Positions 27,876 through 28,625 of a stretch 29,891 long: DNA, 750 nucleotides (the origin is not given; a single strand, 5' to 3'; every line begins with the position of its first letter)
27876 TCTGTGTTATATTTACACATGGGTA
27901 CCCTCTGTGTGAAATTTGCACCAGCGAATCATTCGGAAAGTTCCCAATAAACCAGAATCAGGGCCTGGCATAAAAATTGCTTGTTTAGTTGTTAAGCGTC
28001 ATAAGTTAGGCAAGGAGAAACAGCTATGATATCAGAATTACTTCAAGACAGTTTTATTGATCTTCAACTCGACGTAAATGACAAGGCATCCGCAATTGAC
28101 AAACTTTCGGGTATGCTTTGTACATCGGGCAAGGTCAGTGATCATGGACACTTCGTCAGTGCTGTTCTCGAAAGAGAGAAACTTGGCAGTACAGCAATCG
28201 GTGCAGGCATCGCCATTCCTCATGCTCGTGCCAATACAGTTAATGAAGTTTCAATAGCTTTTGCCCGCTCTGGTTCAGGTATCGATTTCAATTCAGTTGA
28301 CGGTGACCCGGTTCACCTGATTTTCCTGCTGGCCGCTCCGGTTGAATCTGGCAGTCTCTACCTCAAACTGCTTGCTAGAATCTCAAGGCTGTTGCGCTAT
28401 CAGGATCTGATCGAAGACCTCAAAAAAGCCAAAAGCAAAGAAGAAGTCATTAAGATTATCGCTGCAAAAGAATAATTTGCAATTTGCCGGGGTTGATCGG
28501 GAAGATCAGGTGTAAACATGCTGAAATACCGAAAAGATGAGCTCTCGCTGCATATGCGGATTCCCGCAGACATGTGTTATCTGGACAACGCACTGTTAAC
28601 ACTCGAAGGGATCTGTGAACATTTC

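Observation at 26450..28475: Self-contained module: sigma-54 activator, UAS dyads, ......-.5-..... promoter, EIIA-Ntr-like gene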

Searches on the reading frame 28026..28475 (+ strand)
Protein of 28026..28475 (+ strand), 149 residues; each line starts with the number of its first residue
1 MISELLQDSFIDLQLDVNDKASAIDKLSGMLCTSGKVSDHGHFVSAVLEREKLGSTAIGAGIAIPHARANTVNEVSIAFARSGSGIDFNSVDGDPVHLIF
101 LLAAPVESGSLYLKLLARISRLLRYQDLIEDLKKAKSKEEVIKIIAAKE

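Call 6: search_protein_families(library=pfam, proteins=[window:28026-28475:+], max_evalue=0.01)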
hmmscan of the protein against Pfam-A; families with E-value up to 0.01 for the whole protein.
window:28026-28475:+ (149 aa): 1 family
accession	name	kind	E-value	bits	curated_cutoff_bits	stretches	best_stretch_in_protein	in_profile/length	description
PF00359.27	PTS_EIIA_2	-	1.4e-39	135.7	27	1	5-146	2-142/144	Phosphoenolpyruvate-dependent sugar phosphotransferase system, EIIA 2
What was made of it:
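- Checked: The EIIA gene is 28026-28475 (+), with PTS_EIIA_2 at E 1.4e-39 (call 6).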

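Call 7: search_protein_families(library=ncbifam, proteins=[window:28026-28475:+], max_evalue=0.01)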
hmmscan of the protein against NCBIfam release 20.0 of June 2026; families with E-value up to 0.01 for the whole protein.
window:28026-28475:+ (149 aa): 11 families
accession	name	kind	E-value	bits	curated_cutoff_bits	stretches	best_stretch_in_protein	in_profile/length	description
TIGR00848.1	fruA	subfamily_domain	2.2e-34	118.1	103.5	1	6-132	2-129/129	fructose PTS transporter subunit IIA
NF007389.0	PRK09913.1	equivalog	1.1e-27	96.8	151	1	6-146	4-143/148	PTS fructose transporter subunit IIA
NF007293.0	PRK09765.1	equivalog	1.1e-25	90.3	763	1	4-147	6-151/639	PTS 2-O-a-mannosyl-D-glycerate transporter subunit IIABC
TIGR01419.1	nitro_reg_IIA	equivalog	3e-24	85.5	138.7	1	2-145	2-143/145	PTS IIA-like nitrogen regulatory protein PtsN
NF008145.0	PRK10896.1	equivalog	3.6e-19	69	221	1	4-147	12-155/161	PTS IIA-like nitrogen regulatory protein PtsN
NF008319.0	PRK11109.1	equivalog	3.2e-15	56.3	302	1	9-146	7-140/376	fused PTS fructose transporter subunit IIA/HPr protein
NF011663.0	PRK15083.1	subfamily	5.6e-13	47.8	589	1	7-148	498-637/639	PTS mannitol transporter subunit IICBA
NF010351.0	PRK13779.1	equivalog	7.9e-08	31.6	766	1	6-146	4-140/503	bifunctional PTS system fructose-specific transporter subunit IIA/HPr protein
NF007236.0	PRK09665.1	equivalog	6.9e-07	29.1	139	1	10-138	5-135/150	PTS galactitol transporter subunit IIA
NF007694.0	PRK10372.1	equivalog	4.9e-05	23.5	187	1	7-146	9-148/154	PTS ascorbate transporter subunit IIA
NF007358.0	PRK09854.1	equivalog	0.00021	21.4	192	1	59-146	60-145/147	PTS mannitol transporter subunit IIA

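Call 10: find_encoding_contigs(protein=window:28026-28475:+, flank=10000, max_places=10)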
Protein window:28026-28475:+ (149 aa): 3 contigs read that carry it; 3 places shown.
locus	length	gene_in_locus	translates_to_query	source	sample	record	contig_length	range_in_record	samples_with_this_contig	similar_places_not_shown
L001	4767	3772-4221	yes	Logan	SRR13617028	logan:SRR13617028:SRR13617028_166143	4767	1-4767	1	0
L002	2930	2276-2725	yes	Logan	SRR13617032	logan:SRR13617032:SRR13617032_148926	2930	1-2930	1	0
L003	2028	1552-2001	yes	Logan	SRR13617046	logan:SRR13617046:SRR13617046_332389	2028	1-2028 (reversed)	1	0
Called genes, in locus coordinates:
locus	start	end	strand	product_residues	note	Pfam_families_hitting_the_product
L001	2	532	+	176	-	?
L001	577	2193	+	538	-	PF02985:HEAT (faint), PF13646:HEAT_2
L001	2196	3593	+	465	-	PF00072:Response_reg, PF00158:Sigma54_activat, PF14532:Sigma54_activ_2, PF07728:AAA_5 (weak), PF25601:AAA_lid_14, PF02954:HTH_8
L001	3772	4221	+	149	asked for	PF00359:PTS_EIIA_2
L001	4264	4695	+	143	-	-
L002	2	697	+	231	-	?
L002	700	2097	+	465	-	PF00072:Response_reg, PF00158:Sigma54_activat, PF14532:Sigma54_activ_2, PF07728:AAA_5 (weak), PF25601:AAA_lid_14, PF02954:HTH_8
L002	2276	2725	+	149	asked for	PF00359:PTS_EIIA_2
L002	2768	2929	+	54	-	?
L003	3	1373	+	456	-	?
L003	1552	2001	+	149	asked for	PF00359:PTS_EIIA_2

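Call 12: find_homologous_proteins(query=window:28026-28475:+, max_evalue=1e-10)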
Query window:28026-28475:+ (149 aa): 2705 proteins with E <= 1e-10 among 2877 candidates; the best 120 are listed.
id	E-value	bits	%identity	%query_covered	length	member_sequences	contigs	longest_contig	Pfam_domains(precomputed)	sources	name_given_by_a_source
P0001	8.0e-80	284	93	100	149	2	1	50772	PF00359.28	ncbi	ncbi:MAG: PTS sugar transporter subunit IIA [Candidatus Rifleibacteriota bacterium]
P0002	6.9e-78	277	89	100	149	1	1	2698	PF00359.28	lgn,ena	-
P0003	1.3e-76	273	91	100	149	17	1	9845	PF00359.28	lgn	-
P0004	1.8e-76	273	87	100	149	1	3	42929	PF00359.28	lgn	-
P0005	7.0e-76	271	89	100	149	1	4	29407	PF00359.28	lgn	-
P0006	1.7e-75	270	89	100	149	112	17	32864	PF00359.28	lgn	-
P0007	2.1e-75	269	88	100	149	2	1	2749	PF00359.28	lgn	-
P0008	3.7e-75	268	89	100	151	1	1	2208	PF00359.28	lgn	-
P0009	7.6e-75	267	89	100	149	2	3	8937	PF00359.28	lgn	-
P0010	1.0e-74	267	89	100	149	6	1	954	PF00359.28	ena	-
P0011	2.5e-74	266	89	100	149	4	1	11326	PF00359.28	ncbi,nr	ncbi:MAG: PTS sugar transporter subunit IIA [Candidatus Riflebacteria bacterium]|nr:PTS sugar transp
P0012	3.1e-74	265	88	100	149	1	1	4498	PF00359.28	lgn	-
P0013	1.6e-73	263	85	100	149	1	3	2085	PF00359.28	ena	-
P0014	5.5e-73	261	86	100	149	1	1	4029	PF00359.28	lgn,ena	-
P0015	6.6e-73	261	86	100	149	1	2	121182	PF00359.28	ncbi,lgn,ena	-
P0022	4.7e-72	258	84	100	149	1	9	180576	PF00359.28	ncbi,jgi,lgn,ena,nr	ncbi:MAG: PTS sugar transporter subunit IIA [Candidatus Riflebacteria bacterium]|nr:PTS sugar transp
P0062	1.7e-60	221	74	100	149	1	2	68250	PF00359.28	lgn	-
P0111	5.5e-38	148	54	99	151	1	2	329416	PF00359.28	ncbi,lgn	ncbi:MAG: PTS sugar transporter subunit IIA [Candidatus Ozemobacteraceae bacterium]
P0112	6.3e-38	148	53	99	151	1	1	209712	PF00359.28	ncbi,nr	ncbi:MAG: PTS sugar transporter subunit IIA [Candidatus Riflebacteria bacterium]|nr:PTS sugar transp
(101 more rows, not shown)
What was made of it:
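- Source annotations call it 'fructose-specific IIA' (call 12).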

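Call 13: find_related_loci(query=window:28026-28475:+, collection=genome_contigs, flank=10000)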
Query window:28026-28475:+ (149 aa) in genome_contigs; peptide patterns used: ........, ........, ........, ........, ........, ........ (x = any residue, [..] = any of these).
599 stretches matched a pattern (row limit reached: there are more); 287 encode a relative of the query (tblastn E <= 1e-3); the best 80 are kept; 79 distinct loci.
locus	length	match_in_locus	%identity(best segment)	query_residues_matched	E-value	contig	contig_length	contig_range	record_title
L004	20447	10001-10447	99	1-149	9e-95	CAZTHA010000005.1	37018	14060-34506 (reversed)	MAG TPA_asm: uncultured bacterium isolate binchicken_co108_60 genome assembly, contig: NODE_2139_length_37018_cov_5.8207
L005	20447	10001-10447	96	1-149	2e-92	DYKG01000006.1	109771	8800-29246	MAG TPA_asm: Candidatus Methylomirabilis sp. isolate SulCav_AS07-7_4_47_145 SulCav_AS07_7_107_length_109771_cov_88_17610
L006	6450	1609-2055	95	1-149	2e-90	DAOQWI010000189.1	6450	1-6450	MAG TPA_asm: Candidatus Ozemobacteraceae bacterium isolate AMR_MDS_1066 NODE_12379_length_6450_cov_7.089289, whole genom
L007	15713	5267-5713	93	1-149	1e-89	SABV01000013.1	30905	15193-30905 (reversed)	MAG: Erysipelotrichia bacterium isolate INTA.CYC.134 contig-100_1086, whole genome shotgun sequence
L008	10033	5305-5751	93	1-149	1e-89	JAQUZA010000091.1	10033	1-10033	MAG: Candidatus Riflebacteria bacterium isolate STD2_25 NODE_26675_length_10033_cov_3.083384_Sandtown_D2, whole genome s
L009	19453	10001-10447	93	1-149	3e-89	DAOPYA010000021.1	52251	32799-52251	MAG TPA_asm: Candidatus Rifleibacterium sp. isolate AMR_MDS_1326 NODE_496_length_52251_cov_5.851847, whole genome shotgu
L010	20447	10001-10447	93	1-149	6e-89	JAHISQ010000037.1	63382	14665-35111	MAG: Candidatus Riflebacteria bacterium isolate MM_PC_MetaG.mb.182 MM_PC_MetaG.mb.182_k141_410031, whole genome shotgun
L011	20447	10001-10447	93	1-149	9e-89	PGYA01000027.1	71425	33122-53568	MAG: Candidatus Riflebacteria bacterium HGW-Riflebacteria-2 bjp_ig2102_scaffold_426, whole genome shotgun sequence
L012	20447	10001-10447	93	1-149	9e-89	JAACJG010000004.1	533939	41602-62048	MAG: Candidatus Rifleibacterium amylolyticum isolate CH46 Scaffold03, whole genome shotgun sequence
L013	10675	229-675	90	1-149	1e-84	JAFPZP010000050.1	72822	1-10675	MAG: Candidatus Riflebacteria bacterium isolate RGIG1619 Goat_Abomasum.Co__c1193750, whole genome shotgun sequence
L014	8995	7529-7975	88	1-149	8e-84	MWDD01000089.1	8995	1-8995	MAG: bacterium ADurb.Bin157 isolate ADurb.Bin157 BWY02_contig000089, whole genome shotgun sequence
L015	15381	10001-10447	89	1-149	1e-83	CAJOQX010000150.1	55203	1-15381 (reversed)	Candidatus Riflebacteria bacterium isolate Rumen_Coassembly_mag_344 genome assembly, contig: k87_7331527, whole genome s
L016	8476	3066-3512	86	1-149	1e-82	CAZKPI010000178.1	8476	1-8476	MAG TPA_asm: uncultured bacterium isolate binchicken_co135_42 genome assembly, contig: NODE_10001_length_8476_cov_3.4978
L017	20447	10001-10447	85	1-149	3e-81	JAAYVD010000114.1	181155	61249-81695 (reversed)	MAG: Candidatus Riflebacteria bacterium isolate AS27yjCOA_28 107328_AS27, whole genome shotgun sequence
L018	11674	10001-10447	84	1-149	7e-81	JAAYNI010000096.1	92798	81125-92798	MAG: Candidatus Riflebacteria bacterium isolate AS21ysBPME_135 258482_AS21, whole genome shotgun sequence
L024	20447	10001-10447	95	1-149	2e-90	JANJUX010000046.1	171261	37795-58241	MAG: Candidatus Riflebacteria bacterium isolate RXS2_metabat.bin.35 RXS2_k141_160851, whole genome shotgun sequence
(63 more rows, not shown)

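Call 15: find_encoding_contigs(protein=P0111, flank=10000, max_places=3)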
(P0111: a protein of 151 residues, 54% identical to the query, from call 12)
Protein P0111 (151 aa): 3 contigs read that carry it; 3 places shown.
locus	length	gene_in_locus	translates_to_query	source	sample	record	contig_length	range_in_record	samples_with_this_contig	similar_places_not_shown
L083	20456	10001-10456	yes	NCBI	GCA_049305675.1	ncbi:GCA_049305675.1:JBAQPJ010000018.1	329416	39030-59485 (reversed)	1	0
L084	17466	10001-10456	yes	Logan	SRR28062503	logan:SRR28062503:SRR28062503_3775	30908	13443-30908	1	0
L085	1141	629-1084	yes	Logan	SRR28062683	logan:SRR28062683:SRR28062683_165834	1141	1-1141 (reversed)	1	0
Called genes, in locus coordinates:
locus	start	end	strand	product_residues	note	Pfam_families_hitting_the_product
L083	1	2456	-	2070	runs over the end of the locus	PF13646:HEAT_2, PF13191:AAA_16, PF24883:NPHP3_N, PF25047:Beta-prop_TEP1_2nd, PF00400:WD40, PF23381:Beta-prop_IFT122_1st, PF23389:Beta-prop_WDR19_1st, PF23409:Beta-prop_EML, +132 more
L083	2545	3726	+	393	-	PF13174:TPR_6 (faint), PF13428:TPR_14 (faint)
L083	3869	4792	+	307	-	PF02603:Hpr_kinase_N, PF07475:Hpr_kinase_C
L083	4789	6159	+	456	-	PF01933:CofD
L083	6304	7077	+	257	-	PF14527:LAGLIDADG_WhiA, PF02650:HTH_WhiA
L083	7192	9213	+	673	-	PF13522:GATase_6, PF13537:GATase_7, PF00733:Asn_synthase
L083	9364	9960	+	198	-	PF02482:Ribosomal_S30AE, PF16321:Ribosom_S30AE_C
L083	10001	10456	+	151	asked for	PF00359:PTS_EIIA_2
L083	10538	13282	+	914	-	PF07517:SecA_DEAD, PF01043:SecA_PP_bind, PF21090:P-loop_SecA, PF07516:SecA_SW, PF02810:SEC-C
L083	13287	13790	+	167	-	-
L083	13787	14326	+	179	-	-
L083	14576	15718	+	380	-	PF03462:PCRF, PF00472:RF-1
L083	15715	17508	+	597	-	-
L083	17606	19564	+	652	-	PF23310:TPR_27 (faint), PF08238:Sel1 (weak)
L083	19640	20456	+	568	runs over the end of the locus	PF13646:HEAT_2 (weak), PF12796:Ank_2, PF13606:Ank_3 (faint), PF13857:Ank_5 (faint), PF12796:Ank_2, PF00023:Ank (weak), PF13637:Ank_4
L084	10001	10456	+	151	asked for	PF00359:PTS_EIIA_2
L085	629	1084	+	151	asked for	PF00359:PTS_EIIA_2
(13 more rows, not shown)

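Call 16: find_encoding_contigs(protein=P0112, flank=10000, max_places=3)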
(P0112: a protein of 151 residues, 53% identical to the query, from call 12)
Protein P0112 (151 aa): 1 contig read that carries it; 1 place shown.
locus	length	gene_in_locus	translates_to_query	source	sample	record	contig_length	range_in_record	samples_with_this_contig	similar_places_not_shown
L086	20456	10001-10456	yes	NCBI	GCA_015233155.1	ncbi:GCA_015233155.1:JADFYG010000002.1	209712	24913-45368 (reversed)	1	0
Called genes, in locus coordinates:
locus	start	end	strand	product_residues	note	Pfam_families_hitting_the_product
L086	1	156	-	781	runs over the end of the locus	PF00395:SLH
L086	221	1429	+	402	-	-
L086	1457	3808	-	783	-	PF00395:SLH (weak)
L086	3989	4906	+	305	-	PF02603:Hpr_kinase_N, PF07475:Hpr_kinase_C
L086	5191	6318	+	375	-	PF01933:CofD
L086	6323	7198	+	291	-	PF14527:LAGLIDADG_WhiA, PF02650:HTH_WhiA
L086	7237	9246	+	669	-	PF13522:GATase_6, PF13537:GATase_7, PF00733:Asn_synthase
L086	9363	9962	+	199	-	PF02482:Ribosomal_S30AE, PF16321:Ribosom_S30AE_C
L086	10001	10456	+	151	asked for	PF00359:PTS_EIIA_2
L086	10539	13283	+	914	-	PF07517:SecA_DEAD, PF01043:SecA_PP_bind, PF21090:P-loop_SecA, PF07516:SecA_SW, PF02810:SEC-C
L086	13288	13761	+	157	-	PF07963:N_methyl (faint)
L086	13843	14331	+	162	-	-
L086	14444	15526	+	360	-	PF03462:PCRF, PF00472:RF-1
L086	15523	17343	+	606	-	-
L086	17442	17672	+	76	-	-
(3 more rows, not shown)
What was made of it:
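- Closest known: rpoN-hpf-ptsN. Different: Riflebacteria keep a separate hpf-EIIA pair near hprK (calls 15, 16).
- The paralogue sits next to hpf, as PtsN does (calls 15, 16).
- Tried and rejected: The order is hprK-cofD-whiA-asnB-hpf-EIIA-secA (calls 15, 16).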

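Call 25: search_protein_families(library=pfam, proteins=[L014:180-1397:+, L014:1461-3965:+, L014:3977-5551:+, L014:5442-6509:+, L014:6506-7327:+, L015:327-1766:+, L015:1807-3078:+, L015:8826-9395:+, L015:10976-12598:+, L015:6189-8672:-], max_evalue=0.001)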
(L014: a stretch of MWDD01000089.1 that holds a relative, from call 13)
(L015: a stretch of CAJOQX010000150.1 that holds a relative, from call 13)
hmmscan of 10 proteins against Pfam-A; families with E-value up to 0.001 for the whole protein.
L014:180-1397:+ (405 aa): 3 families
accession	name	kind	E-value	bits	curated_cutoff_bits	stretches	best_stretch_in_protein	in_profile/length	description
PF02563.21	Poly_export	-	2.2e-15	57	28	1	32-103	6-76/77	Polysaccharide biosynthesis/export protein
PF16344.10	FecR_C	-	5.7e-11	42.7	24.4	2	257-320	2-69/70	FecR, C-terminal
PF07660.19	STN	-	6.6e-06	26.3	28.4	0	355-402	1-49/52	Secretin and TonB N terminus short domain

L014:1461-3965:+ (834 aa): 9 families
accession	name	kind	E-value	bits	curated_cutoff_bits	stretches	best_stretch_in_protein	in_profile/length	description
PF04932.20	Wzy_C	-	3.2e-14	53.4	31.7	1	271-441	2-149/149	O-Antigen ligase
PF00515.34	TPR_1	-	4.4e-09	36.2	27.8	1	755-784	4-33/34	Tetratricopeptide repeat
PF07719.23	TPR_2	-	3.2e-08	33.5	27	0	755-784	4-33/34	Tetratricopeptide repeat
PF13424.12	TPR_12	-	5.8e-06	26.8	30.1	0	599-663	6-72/77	Tetratricopeptide repeat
PF13181.12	TPR_8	-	9.8e-05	22.7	25.7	1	755-784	4-33/34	Tetratricopeptide repeat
PF13432.12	TPR_16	-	0.0002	22.2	32.7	1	765-815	10-61/65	Tetratricopeptide repeat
PF14559.12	TPR_19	-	0.00076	20.2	25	0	766-812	5-52/68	Tetratricopeptide repeat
PF13428.12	TPR_14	-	0.00078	20.3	23.5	0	761-785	10-34/44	Tetratricopeptide repeat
PF13414.12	TPR_11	-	0.0008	19.5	26.8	0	765-799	7-42/42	TPR repeat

L014:3977-5551:+ (524 aa): 1 family
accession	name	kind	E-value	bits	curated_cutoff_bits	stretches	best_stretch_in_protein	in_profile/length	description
PF00496.27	SBP_bac_5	-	5.7e-39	134.7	32.4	1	98-417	13-345/368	Bacterial extracellular solute-binding proteins, family 5 Middle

L014:5442-6509:+ (355 aa): 2 families
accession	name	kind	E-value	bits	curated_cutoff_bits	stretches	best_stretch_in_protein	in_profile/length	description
PF00005.33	ABC_tran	-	3.3e-28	99.4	25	1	60-218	2-137/137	ABC transporter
PF08352.17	oligo_HPY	-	2.3e-18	66.8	27.1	1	269-333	1-65/65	Oligopeptide/dipeptide transporter, C-terminal region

L014:6506-7327:+ (273 aa): 3 families
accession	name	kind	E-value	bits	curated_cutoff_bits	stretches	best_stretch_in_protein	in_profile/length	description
PF00005.33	ABC_tran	-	1.9e-34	119.7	25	1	38-189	1-136/137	ABC transporter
PF13401.12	AAA_22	-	0.00039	21.2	27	0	50-218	7-121/130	AAA domain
PF13304.12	AAA_21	-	0.00095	19.7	27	0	159-225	235-303/304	AAA domain, putative AbiEii toxin, Type IV TA system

L015:327-1766:+ (479 aa): 7 families
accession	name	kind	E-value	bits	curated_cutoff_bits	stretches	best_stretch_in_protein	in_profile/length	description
PF14559.12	TPR_19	-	3.1e-14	53.5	25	1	66-125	5-64/68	Tetratricopeptide repeat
PF13414.12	TPR_11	-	2.5e-12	46.7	26.8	1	391-432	1-42/42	TPR repeat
PF13432.12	TPR_16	-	2.6e-09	37.8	32.7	0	63-120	8-65/65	Tetratricopeptide repeat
PF07719.23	TPR_2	-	7.7e-08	32.3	27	0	391-417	8-34/34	Tetratricopeptide repeat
PF12895.13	ANAPC3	-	5e-06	27.2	27.2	0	66-126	3-62/82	Anaphase-promoting complex, cyclosome, subunit 3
PF13428.12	TPR_14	-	1.8e-05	25.4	23.5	0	87-123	2-38/44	Tetratricopeptide repeat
PF00515.34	TPR_1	-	0.00028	21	27.8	0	440-456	17-33/34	Tetratricopeptide repeat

L015:1807-3078:+ (423 aa): 4 families
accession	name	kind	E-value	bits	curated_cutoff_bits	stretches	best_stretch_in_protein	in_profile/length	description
PF01071.24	GARS_A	-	1.5e-52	178.8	27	1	110-297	1-194/194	Phosphoribosylglycinamide synthetase, ATP-grasp (A) domain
PF02844.21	GARS_N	-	1.6e-23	83.7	29.5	1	12-109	2-100/100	Phosphoribosylglycinamide synthetase, N domain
PF02843.22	GARS_C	-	1.2e-17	64.4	34.8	1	334-422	1-90/92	Phosphoribosylglycinamide synthetase, C domain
PF02655.19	ATP-grasp_3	-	6.5e-08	33.3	23.2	1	112-292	4-157/160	ATP-grasp domain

L015:8826-9395:+ (189 aa): 1 family
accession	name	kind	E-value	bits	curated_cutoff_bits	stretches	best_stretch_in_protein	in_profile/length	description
PF03692.20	CxxCxxCC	-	1.8e-06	29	23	1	32-112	1-73/85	Putative zinc- or iron-chelating domain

L015:10976-12598:+ (540 aa): 0 families

L015:6189-8672:- (827 aa): 2 families
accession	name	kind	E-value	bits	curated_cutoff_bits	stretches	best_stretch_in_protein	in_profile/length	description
PF02321.23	OEP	-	5.7e-25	88.6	22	2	568-770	5-171/187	Outer membrane efflux protein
PF04392.18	ABC_sub_bind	-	5.6e-06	26.3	25.9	1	43-315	15-281/293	ABC transporter substrate binding protein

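Call 36: search_solved_structures(query=window:28026-28472:+, max_evalue=0.00001, show_alignments=2)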
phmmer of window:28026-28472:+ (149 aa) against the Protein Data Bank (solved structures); distinct sequences matched with E-value up to 0.00001: 7.
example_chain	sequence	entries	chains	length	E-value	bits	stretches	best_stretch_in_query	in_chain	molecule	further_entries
2a0j_A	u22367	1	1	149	6.5e-19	71.8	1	1-145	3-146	PTS system, nitrogen regulatory IIA protein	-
4gqx_A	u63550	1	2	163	8.1e-15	58.6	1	28-145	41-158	PTS IIA-like nitrogen-regulatory protein PtsN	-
3urr_A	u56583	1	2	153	1.1e-14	58.1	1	43-145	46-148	PTS IIA-like nitrogen-regulatory protein PtsN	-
1a6j_A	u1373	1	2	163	2.5e-14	57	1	44-146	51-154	NITROGEN REGULATORY IIA PROTEIN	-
3oxp_A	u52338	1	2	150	1.3e-10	45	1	10-146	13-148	Phosphotransferase enzyme II, A component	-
1a3a_A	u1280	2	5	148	4.9e-08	36.6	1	31-148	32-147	MANNITOL-SPECIFIC EII | PTS SYSTEM, MANNITOL-SPECIFIC IIABC COMPONENT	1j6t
2few_A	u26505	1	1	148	6.2e-07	33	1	31-148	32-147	PTS system mannitol-specific EIICBA component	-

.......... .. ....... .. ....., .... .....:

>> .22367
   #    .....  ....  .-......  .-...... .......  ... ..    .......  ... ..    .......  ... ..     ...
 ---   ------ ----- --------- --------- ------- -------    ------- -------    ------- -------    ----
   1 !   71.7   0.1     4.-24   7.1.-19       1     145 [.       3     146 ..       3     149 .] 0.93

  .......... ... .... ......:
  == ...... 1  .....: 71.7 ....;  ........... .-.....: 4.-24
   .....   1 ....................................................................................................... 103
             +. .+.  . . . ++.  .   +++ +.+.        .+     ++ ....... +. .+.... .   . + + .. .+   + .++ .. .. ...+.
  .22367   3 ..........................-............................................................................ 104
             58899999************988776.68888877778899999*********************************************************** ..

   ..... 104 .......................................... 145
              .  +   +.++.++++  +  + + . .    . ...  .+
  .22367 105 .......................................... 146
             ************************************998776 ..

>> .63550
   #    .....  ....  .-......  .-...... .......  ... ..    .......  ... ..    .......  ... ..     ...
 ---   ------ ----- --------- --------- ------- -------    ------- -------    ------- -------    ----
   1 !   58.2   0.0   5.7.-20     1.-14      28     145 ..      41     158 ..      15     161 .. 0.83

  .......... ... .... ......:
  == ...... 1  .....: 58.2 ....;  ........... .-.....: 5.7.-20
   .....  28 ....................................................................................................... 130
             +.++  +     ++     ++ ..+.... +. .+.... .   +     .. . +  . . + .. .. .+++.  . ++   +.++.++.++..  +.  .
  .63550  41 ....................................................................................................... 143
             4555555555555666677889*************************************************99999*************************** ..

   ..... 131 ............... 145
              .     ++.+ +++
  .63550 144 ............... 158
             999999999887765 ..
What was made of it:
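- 28026..28475 (+): Stand-alone EIIA (PTS_EIIA_2, 149 aa) with a predicted phosphorylatable His66 in GIAIPH. It is the most conserved gene of the locus. Calls 6, 7, 36.
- On PtsN (EIIA-Ntr): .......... aligns to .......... of Neisseria PtsN, 2a0j (call 36).
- The closest solved structures are all PtsN (call 36).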
